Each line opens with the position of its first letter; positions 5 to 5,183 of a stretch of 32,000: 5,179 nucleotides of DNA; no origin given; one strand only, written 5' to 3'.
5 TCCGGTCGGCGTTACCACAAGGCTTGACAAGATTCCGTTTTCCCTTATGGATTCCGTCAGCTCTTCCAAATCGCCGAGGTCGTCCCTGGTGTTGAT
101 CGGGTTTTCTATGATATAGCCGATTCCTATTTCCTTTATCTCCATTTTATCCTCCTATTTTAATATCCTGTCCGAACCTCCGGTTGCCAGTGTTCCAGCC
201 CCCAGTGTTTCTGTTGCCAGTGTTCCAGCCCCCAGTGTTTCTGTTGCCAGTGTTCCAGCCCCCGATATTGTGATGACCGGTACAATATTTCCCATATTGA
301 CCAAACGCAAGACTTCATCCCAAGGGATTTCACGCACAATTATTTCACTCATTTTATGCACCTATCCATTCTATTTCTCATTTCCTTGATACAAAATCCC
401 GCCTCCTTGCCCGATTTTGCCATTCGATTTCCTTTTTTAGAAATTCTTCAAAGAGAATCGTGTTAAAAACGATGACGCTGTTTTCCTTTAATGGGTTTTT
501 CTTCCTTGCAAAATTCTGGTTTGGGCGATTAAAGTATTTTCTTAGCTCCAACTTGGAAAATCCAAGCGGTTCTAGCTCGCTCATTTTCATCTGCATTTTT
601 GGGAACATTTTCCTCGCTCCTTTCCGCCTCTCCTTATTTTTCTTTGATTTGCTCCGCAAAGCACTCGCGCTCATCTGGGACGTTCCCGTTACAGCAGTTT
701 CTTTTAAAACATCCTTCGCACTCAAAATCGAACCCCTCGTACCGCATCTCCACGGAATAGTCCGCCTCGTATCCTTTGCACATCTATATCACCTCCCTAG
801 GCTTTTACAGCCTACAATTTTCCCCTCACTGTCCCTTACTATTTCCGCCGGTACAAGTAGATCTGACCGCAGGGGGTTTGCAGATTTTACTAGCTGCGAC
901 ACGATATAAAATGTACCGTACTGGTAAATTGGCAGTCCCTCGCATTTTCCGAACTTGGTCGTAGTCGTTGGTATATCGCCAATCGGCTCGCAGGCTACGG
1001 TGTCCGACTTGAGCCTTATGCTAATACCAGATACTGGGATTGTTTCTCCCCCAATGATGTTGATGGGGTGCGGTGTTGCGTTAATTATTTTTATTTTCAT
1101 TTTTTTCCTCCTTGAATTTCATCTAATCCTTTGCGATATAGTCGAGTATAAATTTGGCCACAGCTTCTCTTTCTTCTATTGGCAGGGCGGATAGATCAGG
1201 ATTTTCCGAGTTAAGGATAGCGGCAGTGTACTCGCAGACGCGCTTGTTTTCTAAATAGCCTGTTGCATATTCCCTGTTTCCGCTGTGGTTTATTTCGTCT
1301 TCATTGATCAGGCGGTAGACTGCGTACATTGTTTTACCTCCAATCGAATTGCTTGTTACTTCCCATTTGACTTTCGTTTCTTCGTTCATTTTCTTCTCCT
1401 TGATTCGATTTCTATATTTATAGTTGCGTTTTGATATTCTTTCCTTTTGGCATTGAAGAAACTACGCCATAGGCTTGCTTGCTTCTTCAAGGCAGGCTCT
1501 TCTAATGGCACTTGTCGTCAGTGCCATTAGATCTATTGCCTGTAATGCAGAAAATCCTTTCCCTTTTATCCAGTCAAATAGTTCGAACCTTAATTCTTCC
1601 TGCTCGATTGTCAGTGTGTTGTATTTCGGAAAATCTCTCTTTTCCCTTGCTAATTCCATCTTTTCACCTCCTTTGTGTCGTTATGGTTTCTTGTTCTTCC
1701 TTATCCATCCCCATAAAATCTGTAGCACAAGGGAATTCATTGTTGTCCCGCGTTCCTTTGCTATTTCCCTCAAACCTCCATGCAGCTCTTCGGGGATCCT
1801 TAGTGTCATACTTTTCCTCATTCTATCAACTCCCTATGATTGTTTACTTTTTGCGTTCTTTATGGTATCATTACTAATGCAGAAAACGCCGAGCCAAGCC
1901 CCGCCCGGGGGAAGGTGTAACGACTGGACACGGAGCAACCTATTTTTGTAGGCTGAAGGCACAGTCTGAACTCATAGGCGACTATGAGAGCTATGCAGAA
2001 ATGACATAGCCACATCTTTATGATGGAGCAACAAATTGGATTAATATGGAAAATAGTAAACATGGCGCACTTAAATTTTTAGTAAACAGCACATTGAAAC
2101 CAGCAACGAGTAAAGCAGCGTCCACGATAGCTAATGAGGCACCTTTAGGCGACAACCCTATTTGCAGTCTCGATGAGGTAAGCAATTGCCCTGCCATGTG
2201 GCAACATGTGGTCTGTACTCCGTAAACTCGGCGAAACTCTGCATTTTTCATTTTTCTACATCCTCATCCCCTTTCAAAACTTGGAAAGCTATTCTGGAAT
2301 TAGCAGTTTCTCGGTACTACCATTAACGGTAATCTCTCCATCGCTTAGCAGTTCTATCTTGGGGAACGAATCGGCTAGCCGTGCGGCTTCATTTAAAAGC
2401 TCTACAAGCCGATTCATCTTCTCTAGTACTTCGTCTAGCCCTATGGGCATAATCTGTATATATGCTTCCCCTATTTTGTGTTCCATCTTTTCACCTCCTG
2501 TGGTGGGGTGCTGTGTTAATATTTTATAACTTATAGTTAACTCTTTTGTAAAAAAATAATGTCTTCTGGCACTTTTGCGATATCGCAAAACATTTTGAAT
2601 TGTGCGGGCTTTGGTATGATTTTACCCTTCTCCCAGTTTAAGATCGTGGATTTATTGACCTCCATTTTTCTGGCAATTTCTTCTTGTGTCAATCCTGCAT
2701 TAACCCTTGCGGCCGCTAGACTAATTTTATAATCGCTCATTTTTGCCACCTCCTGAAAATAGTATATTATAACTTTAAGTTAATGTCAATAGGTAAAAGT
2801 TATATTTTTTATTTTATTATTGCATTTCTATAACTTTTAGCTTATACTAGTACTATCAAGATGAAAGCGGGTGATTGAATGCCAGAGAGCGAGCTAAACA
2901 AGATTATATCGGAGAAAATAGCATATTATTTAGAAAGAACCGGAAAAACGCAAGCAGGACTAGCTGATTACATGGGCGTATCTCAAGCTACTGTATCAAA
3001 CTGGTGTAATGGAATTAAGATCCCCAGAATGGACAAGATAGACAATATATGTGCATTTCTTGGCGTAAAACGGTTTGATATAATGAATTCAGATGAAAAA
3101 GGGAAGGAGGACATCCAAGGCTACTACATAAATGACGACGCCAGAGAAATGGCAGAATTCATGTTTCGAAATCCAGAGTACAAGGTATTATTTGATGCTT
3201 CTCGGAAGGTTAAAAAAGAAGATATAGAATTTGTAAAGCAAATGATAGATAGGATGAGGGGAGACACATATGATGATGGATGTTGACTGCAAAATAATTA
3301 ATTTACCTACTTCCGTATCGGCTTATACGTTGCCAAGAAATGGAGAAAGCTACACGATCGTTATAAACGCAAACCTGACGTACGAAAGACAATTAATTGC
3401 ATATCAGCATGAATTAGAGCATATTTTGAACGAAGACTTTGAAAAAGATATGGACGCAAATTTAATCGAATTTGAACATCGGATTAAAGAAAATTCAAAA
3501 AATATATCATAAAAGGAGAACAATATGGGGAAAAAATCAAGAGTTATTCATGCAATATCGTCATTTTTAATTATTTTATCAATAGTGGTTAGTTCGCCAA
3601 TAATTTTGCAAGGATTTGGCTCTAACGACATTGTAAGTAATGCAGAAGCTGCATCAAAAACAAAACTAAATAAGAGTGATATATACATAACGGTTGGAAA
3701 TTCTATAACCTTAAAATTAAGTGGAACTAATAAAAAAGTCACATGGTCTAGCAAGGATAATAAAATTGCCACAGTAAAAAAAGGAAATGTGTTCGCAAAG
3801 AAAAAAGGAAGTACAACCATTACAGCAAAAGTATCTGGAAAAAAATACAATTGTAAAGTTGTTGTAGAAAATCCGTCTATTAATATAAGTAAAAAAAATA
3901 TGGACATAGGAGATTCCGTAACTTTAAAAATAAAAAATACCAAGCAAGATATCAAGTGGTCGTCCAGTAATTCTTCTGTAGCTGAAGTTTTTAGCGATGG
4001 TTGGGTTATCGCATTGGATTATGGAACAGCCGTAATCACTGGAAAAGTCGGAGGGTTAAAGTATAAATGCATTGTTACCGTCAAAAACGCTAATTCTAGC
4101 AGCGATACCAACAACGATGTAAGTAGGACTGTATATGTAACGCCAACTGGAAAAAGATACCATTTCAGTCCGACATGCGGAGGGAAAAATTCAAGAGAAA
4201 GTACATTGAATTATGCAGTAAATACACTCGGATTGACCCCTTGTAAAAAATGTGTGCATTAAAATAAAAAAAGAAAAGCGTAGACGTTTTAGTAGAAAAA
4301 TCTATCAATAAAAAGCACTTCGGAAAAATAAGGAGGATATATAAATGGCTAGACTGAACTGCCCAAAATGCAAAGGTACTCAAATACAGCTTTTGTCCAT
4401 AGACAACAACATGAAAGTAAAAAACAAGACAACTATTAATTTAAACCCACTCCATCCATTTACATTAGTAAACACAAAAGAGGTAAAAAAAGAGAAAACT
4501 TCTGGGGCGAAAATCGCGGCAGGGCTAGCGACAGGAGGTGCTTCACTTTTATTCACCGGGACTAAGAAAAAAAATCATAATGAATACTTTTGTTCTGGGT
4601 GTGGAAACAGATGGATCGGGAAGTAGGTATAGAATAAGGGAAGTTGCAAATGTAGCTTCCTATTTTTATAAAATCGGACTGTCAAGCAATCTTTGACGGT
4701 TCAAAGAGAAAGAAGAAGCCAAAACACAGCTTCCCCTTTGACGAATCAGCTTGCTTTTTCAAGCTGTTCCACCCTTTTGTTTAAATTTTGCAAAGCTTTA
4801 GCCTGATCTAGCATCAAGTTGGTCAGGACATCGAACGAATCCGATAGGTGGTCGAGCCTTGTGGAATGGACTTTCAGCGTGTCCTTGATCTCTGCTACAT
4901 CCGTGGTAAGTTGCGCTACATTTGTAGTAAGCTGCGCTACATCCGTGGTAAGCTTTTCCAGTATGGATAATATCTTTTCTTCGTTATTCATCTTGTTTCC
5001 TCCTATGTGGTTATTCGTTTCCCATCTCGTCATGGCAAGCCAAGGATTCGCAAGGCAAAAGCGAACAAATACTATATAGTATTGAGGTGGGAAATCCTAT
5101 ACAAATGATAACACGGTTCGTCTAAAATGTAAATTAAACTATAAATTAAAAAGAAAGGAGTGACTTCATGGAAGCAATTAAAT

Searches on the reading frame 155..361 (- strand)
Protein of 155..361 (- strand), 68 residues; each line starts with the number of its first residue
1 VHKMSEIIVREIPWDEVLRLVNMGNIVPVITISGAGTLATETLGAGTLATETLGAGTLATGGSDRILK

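Call 73: find_related_loci(query=window:155-361:-, collection=viral_contigs, flank=1500)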
Query window:155-361:- (68 aa) in viral_contigs; peptide patterns used: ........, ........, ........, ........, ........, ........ (x = any residue, [..] = any of these).
182 stretches matched a pattern; 119 encode a relative of the query (tblastn E <= 1e-3); the best 80 are kept; 80 distinct loci.
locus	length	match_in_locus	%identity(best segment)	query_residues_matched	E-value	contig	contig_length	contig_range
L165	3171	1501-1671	46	8-61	5e-9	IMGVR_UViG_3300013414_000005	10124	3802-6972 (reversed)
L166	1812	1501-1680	42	8-64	4e-8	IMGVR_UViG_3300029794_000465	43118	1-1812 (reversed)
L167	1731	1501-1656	44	8-61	1e-7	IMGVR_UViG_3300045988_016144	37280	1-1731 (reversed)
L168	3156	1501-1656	43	8-61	2e-7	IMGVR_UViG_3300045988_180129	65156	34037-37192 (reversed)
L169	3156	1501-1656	43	8-61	2e-7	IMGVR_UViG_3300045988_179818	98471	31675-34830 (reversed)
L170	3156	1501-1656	43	8-61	2e-7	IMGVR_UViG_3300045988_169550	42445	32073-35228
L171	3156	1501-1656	43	8-61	2e-7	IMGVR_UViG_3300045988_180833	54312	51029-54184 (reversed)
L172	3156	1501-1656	43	8-61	2e-7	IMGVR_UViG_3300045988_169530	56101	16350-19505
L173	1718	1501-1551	88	8-24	3e-7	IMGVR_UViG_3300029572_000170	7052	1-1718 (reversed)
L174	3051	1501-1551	88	8-24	3e-7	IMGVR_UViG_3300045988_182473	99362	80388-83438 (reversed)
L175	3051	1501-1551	88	8-24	3e-7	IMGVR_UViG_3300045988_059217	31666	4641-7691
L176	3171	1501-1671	42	8-61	3e-7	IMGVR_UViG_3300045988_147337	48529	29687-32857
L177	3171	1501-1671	42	8-61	3e-7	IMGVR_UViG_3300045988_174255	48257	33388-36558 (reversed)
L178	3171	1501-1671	42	8-61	3e-7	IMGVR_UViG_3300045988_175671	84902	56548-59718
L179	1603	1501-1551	88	8-24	3e-7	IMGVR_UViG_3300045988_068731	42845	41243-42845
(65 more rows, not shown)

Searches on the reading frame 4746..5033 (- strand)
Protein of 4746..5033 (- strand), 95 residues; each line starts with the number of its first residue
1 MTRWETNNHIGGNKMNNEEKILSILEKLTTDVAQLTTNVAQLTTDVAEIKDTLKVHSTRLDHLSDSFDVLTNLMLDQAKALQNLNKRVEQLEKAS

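Call 28: search_protein_families(library=pfam, proteins=[window:4746-5033:-], max_evalue=0.01)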
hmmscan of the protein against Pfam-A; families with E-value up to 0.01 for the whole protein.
window:4746-5033:- (95 aa): 10 families
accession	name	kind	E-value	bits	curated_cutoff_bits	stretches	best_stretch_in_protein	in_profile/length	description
PF10174.14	Cast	-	3.2e-05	22.8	29.1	1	16-94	353-430/766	RIM-binding protein of the cytomatrix active zone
PF17072.10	Spike_torovirin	-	4.6e-05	22.1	35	1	36-93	876-937/1272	Torovirinae spike glycoprotein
PF08614.16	ATG16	-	0.00064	20.4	33.7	1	28-94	72-138/200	Autophagy protein 16 (ATG16)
PF04728.18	LPP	-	0.00071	20.3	29.1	1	25-52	2-29/53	Lipoprotein leucine-zipper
PF09728.14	Taxilin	-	0.00075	19.2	30.3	1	19-94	178-253/302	Myosin-like coiled-coil protein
PF16526.10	CLZ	-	0.0027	18.5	26.7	0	14-61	22-69/71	C-terminal leucine zipper domain of cyclic nucleotide-gated channels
PF00170.26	bZIP_1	-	0.003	18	27.6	0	60-93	28-61/64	bZIP transcription factor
PF04380.18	BMFP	-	0.0055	17.5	37.2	0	24-93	6-77/77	Membrane fusogenic activity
PF10392.15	COG5_N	-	0.0064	17.2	31.2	0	14-73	63-122/132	Conserved oligomeric Golgi complex subunit 5, N-terminal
PF01519.22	DUF16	-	0.0074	17.2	40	1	19-92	34-103/104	Protein of unknown function DUF16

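Call 75: find_related_loci(query=window:4746-5033:-, collection=viral_contigs, flank=500)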
Query window:4746-5033:- (95 aa) in viral_contigs; peptide patterns used: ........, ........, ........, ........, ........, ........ (x = any residue, [..] = any of these).
39 stretches matched a pattern; 3 encode a relative of the query (tblastn E <= 1e-3); 3 distinct loci.
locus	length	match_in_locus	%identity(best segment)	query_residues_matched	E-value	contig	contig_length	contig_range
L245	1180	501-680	43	15-74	2e-11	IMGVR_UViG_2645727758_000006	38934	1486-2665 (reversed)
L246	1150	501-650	44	11-59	5e-7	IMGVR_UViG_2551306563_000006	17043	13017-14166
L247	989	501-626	45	15-53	5e-6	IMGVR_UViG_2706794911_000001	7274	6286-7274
